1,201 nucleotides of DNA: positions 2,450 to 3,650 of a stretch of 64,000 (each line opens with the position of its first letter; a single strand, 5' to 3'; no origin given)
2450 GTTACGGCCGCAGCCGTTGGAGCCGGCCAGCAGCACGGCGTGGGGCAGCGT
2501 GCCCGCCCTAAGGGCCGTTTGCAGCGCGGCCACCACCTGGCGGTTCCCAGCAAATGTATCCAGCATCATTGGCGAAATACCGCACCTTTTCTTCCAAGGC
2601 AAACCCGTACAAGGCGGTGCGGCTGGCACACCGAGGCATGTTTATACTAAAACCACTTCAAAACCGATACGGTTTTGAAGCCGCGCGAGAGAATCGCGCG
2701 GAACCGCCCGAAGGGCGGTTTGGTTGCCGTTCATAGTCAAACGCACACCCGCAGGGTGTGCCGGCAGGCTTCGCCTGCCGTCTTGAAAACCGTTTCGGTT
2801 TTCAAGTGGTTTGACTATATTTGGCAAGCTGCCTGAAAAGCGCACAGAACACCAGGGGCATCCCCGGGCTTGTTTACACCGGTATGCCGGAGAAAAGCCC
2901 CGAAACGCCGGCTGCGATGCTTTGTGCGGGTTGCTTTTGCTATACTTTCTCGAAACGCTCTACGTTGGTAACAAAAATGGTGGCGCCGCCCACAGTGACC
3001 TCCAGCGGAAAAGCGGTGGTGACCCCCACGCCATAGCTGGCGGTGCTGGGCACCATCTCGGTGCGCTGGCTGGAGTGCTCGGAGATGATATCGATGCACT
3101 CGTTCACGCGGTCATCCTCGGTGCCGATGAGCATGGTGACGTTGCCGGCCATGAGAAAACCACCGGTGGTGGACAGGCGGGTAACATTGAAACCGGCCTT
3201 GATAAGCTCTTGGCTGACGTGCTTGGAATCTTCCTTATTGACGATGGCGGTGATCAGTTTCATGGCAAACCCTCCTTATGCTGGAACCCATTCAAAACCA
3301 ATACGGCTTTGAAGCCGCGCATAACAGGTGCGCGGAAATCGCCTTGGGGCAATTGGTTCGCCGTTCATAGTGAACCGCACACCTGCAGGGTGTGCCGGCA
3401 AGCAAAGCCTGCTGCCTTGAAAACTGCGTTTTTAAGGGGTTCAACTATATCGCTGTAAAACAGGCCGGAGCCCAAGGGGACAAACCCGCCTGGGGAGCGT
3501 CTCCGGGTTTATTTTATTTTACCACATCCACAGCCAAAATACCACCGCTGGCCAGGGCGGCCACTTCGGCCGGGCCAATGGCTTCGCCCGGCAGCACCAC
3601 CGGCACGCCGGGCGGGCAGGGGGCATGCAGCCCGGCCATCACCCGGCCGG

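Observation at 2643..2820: Family of about 175-bp hairpin-rich elements with TA-flanked inverted termini: five copies in 64 kb of origin-proximal core genome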

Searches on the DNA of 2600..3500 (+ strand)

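Call 7: search_rna_families(source=window, start=2600, end=3500, threshold=evalue, max_evalue=10, show_alignments=3)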
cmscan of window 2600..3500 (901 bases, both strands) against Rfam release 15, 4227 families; matches with E-value up to 10: 4.
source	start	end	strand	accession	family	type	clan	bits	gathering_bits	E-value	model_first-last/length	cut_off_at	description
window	2760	2839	+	RF01405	STnc490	Gene; sRNA;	-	18.7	56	0.39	1-124/124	no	STnc490 Hfq binding RNA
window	3320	3384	-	RF03528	mir-1264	Gene; miRNA;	-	16.6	79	3.2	1-67/67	no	mir-1264 microRNA precursor family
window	2758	2808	-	RF02906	sRNA154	Gene; sRNA;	-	14.4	88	6.7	39-101/134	no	Archaeal Small RNA 154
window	3010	3039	+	RF00189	SNORD95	Gene; snRNA; snoRNA; CD-box;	-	14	55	7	1-68/68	no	Small nucleolar RNA SNORD95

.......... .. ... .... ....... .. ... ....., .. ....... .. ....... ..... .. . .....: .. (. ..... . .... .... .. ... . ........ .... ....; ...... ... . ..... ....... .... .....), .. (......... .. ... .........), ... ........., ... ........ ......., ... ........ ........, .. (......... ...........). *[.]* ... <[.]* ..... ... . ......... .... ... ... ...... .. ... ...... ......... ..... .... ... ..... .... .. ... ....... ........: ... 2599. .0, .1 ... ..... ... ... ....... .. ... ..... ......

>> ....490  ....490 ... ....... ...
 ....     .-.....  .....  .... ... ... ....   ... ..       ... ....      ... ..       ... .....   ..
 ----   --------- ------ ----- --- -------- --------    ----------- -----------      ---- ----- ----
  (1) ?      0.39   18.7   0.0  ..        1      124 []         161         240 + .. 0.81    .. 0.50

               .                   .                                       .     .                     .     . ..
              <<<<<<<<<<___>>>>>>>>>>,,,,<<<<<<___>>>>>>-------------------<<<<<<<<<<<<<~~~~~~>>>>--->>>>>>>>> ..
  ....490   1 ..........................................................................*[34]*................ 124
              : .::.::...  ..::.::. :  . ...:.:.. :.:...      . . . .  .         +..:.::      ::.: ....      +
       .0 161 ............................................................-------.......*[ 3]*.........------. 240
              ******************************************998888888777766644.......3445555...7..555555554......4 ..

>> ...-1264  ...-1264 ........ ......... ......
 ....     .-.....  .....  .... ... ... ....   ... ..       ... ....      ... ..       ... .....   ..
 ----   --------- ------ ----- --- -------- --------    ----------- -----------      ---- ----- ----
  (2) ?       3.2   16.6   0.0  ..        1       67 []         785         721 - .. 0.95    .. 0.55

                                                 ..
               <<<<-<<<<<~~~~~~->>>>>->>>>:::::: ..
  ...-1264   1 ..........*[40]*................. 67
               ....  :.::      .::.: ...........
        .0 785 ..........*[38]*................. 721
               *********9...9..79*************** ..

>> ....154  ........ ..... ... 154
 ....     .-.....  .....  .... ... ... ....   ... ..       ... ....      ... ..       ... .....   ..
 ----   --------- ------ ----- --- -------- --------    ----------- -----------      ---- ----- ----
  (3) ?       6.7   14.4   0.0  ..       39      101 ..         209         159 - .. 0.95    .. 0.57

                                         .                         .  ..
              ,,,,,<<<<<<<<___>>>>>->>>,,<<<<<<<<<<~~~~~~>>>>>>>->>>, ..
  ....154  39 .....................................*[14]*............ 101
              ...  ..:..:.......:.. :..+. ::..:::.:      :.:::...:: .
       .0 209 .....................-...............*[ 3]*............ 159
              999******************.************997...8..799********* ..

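Call 35: search_dna_similar(query=window:2643-2820:+, collection=plasmids, mode=distant, max_evalue=0.01, max_rows=10)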
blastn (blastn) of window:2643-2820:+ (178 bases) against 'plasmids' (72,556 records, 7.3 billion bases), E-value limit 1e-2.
No match.

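Call 36: search_dna_similar(query=window:2643-2820:+, collection=phages, mode=distant, max_evalue=0.01, max_rows=10)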
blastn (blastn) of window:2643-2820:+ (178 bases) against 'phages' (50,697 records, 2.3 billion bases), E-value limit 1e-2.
No match.

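Call 73: build_rna_model(alignment_id=A4, structure=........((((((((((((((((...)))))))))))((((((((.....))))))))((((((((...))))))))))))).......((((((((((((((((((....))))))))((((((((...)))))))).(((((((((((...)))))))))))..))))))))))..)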
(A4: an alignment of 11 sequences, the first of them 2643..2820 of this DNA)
Model R1 built from alignment A4 (11 sequences, 179 columns); structure: as given.
model positions 178; base pairs 69; branch points 5; effective number of sequences 0.79; information 0.59 bits per position. Calibrated on 0.2 Mb of random sequence (short: E-values are rough).
structure used (alignment columns):
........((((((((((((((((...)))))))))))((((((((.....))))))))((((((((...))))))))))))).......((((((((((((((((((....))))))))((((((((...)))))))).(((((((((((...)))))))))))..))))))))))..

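Call 74: search_with_rna_model(model_id=R1, sources=[window, L016, L051, L052, L053, L055, L056, L057, L058, L011, L012, L013, L014, L015, L017, L018, L022, L032], max_evalue=1)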
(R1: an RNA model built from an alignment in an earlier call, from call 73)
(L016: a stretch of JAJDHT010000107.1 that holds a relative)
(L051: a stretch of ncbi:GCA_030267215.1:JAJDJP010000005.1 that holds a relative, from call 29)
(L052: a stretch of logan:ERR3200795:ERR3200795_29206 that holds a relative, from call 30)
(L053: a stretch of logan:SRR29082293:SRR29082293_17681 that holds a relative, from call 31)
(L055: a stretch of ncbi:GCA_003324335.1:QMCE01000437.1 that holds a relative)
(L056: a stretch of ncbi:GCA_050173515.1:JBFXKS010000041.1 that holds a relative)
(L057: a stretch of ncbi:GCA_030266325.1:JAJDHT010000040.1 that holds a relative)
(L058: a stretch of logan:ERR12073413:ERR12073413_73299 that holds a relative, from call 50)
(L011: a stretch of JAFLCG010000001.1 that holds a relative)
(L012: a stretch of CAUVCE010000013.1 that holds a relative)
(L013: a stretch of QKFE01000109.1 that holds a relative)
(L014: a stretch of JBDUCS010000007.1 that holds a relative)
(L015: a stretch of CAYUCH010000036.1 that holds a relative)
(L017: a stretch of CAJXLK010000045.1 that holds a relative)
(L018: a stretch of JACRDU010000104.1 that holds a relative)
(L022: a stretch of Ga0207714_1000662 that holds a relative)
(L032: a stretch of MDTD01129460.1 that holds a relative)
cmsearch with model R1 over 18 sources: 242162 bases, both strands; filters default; matches with E-value up to 1: 15.
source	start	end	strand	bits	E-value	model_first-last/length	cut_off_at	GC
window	2643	2820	+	221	3.5e-69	1-178/178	no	0.53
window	30355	30532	+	200.5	1.4e-62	1-178/178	no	0.54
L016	1765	1942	-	182.9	6.3e-57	1-178/178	no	0.51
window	3277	3450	+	137.4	2.7e-42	1-178/178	no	0.52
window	2644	2819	-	101.6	9e-31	1-178/178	no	0.54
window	30356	30531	-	91.7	1.4e-27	1-178/178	no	0.55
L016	1766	1941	+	77.1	7.2e-23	1-178/178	no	0.52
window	3278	3449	-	51.2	1.5e-14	1-178/178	no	0.52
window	50418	50589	+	45.6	9.5e-13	1-178/178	no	0.53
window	5760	5965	-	25.7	2.5e-06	1-178/178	no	0.53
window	13279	13516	+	23.2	1.6e-05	1-178/178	no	0.6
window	5761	5964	+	19.5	0.00024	1-178/178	no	0.53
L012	4792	4884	+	18.9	0.00039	1-178/178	no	0.41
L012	4775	4842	-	18.6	0.00046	1-178/178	no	0.29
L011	807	939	-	8.9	0.63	1-178/178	no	0.64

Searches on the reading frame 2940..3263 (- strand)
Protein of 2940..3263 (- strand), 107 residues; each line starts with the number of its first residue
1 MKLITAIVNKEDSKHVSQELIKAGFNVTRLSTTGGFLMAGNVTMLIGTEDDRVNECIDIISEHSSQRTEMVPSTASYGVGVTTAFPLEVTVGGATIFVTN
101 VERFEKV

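Call 14: find_encoding_contigs(protein=window:2940-3263:-, flank=6000, max_places=10)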
Protein window:2940-3263:- (107 aa): 13 contigs read that carry it; 10 places shown.
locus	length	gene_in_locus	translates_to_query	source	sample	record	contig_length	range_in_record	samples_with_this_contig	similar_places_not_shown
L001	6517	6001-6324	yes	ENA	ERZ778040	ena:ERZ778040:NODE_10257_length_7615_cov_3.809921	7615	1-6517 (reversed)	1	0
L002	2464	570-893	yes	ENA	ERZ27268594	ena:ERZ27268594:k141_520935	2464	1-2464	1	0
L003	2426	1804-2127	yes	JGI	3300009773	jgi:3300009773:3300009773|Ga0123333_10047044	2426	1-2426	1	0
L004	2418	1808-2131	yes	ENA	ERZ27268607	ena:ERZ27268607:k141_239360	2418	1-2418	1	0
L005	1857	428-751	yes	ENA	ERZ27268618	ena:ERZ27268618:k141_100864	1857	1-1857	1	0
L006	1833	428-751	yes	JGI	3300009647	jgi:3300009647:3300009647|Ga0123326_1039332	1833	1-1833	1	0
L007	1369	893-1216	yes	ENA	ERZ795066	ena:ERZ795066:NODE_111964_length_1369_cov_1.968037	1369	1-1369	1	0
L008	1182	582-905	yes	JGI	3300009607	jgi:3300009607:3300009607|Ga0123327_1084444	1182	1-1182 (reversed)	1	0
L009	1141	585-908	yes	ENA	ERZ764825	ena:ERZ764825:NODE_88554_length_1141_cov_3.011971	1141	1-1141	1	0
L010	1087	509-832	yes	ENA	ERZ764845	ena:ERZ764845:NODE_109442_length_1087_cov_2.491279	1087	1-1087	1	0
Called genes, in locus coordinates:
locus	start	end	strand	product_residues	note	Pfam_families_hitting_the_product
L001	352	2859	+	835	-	PF00317:Ribonuc_red_lgN, PF02867:Ribonuc_red_lgC, PF12637:TSCPD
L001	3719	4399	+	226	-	-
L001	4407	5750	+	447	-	PF01276:OKR_DC_1, PF01041:DegT_DnrJ_EryC1, PF01053:Cys_Met_Meta_PP (weak), PF03711:OKR_DC_1_C (weak)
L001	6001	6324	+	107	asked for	PF06153:CdAMP_rec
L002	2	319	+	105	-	?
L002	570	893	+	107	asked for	PF06153:CdAMP_rec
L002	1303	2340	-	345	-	-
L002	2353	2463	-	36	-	?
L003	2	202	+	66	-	?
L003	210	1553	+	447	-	PF01276:OKR_DC_1, PF01041:DegT_DnrJ_EryC1, PF01053:Cys_Met_Meta_PP (weak), PF03711:OKR_DC_1_C (weak)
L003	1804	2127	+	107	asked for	PF06153:CdAMP_rec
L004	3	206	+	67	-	?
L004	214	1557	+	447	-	PF01276:OKR_DC_1, PF01041:DegT_DnrJ_EryC1, PF01053:Cys_Met_Meta_PP (weak), PF03711:OKR_DC_1_C (weak)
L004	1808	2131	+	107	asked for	PF06153:CdAMP_rec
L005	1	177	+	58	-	?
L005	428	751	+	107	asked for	PF06153:CdAMP_rec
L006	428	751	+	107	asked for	PF06153:CdAMP_rec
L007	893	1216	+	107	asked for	PF06153:CdAMP_rec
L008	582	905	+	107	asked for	PF06153:CdAMP_rec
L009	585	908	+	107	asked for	PF06153:CdAMP_rec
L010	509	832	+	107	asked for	PF06153:CdAMP_rec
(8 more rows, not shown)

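Call 28: find_homologous_proteins(query=window:2940-3263:-, max_evalue=1e-20)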
Query window:2940-3263:- (107 aa): 2395 proteins with E <= 1e-20 among 2792 candidates; the best 120 are listed.
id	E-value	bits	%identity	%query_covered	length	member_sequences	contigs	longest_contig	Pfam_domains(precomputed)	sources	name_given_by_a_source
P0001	2.0e-61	222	100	100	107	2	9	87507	PF06153.17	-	-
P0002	9.8e-54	197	90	100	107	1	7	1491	PF06153.17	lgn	-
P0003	2.5e-51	189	86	100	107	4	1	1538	PF06153.17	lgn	-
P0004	3.6e-51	189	85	100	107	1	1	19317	PF06153.17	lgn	-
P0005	5.8e-51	188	86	100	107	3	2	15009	PF06153.17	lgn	-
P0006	8.9e-51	188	86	100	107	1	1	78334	PF06153.17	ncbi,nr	ncbi:cyclic-di-AMP receptor [Ruminococcaceae bacterium OttesenSCG-928-A16]|nr:cyclic-di-AMP receptor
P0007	3.0e-50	186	84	100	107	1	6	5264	PF06153.17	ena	-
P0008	3.2e-50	186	82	100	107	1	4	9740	PF06153.17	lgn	-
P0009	6.3e-50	185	84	99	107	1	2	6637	PF06153.17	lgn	-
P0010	6.9e-50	185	84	100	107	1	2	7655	PF06153.17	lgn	-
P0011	7.1e-50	185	81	100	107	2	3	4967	PF06153.17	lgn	-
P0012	7.5e-50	185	80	100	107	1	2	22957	PF06153.17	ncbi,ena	-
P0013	1.3e-49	184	83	100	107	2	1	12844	PF06153.17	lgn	-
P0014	1.4e-49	184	81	100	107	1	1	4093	PF06153.17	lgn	-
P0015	1.4e-49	184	87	100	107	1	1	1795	PF06153.17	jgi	jgi:uncharacterized protein YaaQ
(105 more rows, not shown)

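Call 29: find_encoding_contigs(protein=P0006, flank=10000, max_places=3)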
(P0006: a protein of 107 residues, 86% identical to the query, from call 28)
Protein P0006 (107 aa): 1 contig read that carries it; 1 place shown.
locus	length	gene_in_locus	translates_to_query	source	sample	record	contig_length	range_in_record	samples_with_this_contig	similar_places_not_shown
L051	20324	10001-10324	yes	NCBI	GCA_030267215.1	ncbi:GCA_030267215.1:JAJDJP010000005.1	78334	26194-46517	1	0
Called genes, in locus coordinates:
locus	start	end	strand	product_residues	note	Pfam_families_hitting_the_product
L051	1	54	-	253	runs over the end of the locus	PF01048:PNP_UDP_1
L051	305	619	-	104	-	-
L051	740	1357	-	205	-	PF12146:Hydrolase_4 (faint)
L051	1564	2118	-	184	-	-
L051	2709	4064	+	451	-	PF01554:MatE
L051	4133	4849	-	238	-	-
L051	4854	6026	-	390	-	PF13679:Methyltransf_32, PF13649:Methyltransf_25 (weak), PF13847:Methyltransf_31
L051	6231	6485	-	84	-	PF01541:GIY-YIG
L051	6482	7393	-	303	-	PF03690:MYG1_exonuc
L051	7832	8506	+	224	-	-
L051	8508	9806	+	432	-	PF01276:OKR_DC_1, PF01041:DegT_DnrJ_EryC1 (weak), PF00155:Aminotran_1_2 (faint), PF01053:Cys_Met_Meta_PP, PF03711:OKR_DC_1_C (weak)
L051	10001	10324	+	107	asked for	PF06153:CdAMP_rec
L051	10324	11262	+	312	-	PF13177:DNA_pol3_delta2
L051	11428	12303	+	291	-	PF04468:PSP1, PF28472:PSP1_3rd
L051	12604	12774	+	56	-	PF00037:Fer4 (weak), PF13237:Fer4_10 (weak), PF14697:Fer4_21, PF12838:Fer4_7, PF13187:Fer4_9, PF25160:LdpA_Fe-S-bd (weak), PF12797:Fer4_2 (weak), PF00037:Fer4, +6 more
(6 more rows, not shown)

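Call 30: find_encoding_contigs(protein=P0004, flank=10000, max_places=3)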
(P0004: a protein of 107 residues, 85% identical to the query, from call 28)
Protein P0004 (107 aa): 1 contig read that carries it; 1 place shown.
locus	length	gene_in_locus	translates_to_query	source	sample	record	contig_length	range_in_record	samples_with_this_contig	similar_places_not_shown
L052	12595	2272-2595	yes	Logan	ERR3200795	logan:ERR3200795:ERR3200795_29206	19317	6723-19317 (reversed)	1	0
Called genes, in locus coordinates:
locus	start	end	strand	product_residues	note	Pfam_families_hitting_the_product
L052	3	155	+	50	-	?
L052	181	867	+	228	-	-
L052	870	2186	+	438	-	PF01276:OKR_DC_1, PF01041:DegT_DnrJ_EryC1 (weak), PF03711:OKR_DC_1_C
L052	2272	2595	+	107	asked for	PF06153:CdAMP_rec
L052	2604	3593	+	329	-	PF13177:DNA_pol3_delta2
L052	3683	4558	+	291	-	PF04468:PSP1, PF28472:PSP1_3rd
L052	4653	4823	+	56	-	PF00037:Fer4, PF13237:Fer4_10, PF14697:Fer4_21, PF12838:Fer4_7, PF13187:Fer4_9, PF25160:LdpA_Fe-S-bd (weak), PF12797:Fer4_2 (weak), PF00037:Fer4, +4 more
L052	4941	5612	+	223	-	-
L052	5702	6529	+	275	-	PF00590:TP_methylase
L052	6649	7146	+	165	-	PF00149:Metallophos (faint), PF12850:Metallophos_2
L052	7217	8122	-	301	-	PF04519:Bactofilin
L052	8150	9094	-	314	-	PF01522:Polysacc_deac_1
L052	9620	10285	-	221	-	PF11118:DUF2627 (faint), PF08378:NERD (weak)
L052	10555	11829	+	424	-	PF01979:Amidohydro_1, PF07969:Amidohydro_3 (faint), PF12890:DHOase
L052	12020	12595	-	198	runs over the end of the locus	-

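Call 31: find_encoding_contigs(protein=P0005, flank=10000, max_places=3)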
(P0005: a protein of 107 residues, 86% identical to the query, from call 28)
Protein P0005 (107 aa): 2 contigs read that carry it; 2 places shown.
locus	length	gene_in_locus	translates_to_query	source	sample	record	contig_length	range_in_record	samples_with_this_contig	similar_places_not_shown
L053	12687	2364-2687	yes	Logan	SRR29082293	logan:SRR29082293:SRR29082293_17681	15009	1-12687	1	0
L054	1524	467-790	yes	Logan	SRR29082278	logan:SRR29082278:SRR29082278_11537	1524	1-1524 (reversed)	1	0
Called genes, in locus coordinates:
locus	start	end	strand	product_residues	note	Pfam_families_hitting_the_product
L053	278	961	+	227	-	-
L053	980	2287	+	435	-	PF01276:OKR_DC_1, PF01041:DegT_DnrJ_EryC1, PF01053:Cys_Met_Meta_PP, PF05889:SepSecS (weak), PF03711:OKR_DC_1_C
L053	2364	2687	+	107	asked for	PF06153:CdAMP_rec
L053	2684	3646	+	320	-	PF13177:DNA_pol3_delta2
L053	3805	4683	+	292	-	PF04468:PSP1, PF28472:PSP1_3rd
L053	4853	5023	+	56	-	PF00037:Fer4, PF13237:Fer4_10, PF14697:Fer4_21, PF12838:Fer4_7, PF13187:Fer4_9, PF12797:Fer4_2 (weak), PF00037:Fer4, PF12837:Fer4_6 (weak), +4 more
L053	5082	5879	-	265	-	-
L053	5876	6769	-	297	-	PF00005:ABC_tran, PF13304:AAA_21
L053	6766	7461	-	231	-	PF00440:TetR_N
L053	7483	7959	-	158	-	PF00583:Acetyltransf_1, PF13508:Acetyltransf_7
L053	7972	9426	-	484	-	PF02386:TrkH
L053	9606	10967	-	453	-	PF00070:Pyr_redox (faint), PF00107:ADH_zinc_N (faint), PF02254:TrkA_N, PF03807:F420_oxidored (faint), PF13241:NAD_binding_7 (faint), PF02080:TrkA_C, PF02254:TrkA_N, PF02080:TrkA_C, +2 more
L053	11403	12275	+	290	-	PF00520:Ion_trans, PF07885:Ion_trans_2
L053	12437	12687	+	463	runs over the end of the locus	PF19635:DUF6138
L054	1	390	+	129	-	?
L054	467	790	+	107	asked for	PF06153:CdAMP_rec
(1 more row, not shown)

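Call 50: find_encoding_contigs(protein=P0002, flank=3000, max_places=7)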
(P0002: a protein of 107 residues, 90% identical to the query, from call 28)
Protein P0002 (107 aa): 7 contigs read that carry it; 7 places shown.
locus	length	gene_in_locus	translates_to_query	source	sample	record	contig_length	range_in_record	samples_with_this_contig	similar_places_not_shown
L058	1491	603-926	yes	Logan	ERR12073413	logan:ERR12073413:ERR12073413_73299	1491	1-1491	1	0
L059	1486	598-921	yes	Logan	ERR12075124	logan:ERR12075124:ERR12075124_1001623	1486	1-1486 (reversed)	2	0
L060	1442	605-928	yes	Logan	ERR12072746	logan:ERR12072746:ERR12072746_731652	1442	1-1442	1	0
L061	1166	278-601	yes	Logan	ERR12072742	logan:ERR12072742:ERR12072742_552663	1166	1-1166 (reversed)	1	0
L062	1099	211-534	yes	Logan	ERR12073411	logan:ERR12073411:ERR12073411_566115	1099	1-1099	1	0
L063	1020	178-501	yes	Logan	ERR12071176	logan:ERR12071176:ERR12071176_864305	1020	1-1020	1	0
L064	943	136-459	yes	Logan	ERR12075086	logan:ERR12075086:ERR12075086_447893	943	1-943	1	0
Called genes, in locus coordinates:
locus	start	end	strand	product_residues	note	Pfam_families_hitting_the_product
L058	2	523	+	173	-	?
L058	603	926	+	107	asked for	PF06153:CdAMP_rec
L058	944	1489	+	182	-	?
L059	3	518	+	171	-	?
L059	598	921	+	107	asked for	PF06153:CdAMP_rec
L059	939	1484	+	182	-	?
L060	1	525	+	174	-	?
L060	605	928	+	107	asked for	PF06153:CdAMP_rec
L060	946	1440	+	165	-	?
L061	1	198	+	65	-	?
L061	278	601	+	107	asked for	PF06153:CdAMP_rec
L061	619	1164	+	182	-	?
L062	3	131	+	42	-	?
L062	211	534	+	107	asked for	PF06153:CdAMP_rec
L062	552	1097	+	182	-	?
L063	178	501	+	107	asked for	PF06153:CdAMP_rec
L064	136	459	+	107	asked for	PF06153:CdAMP_rec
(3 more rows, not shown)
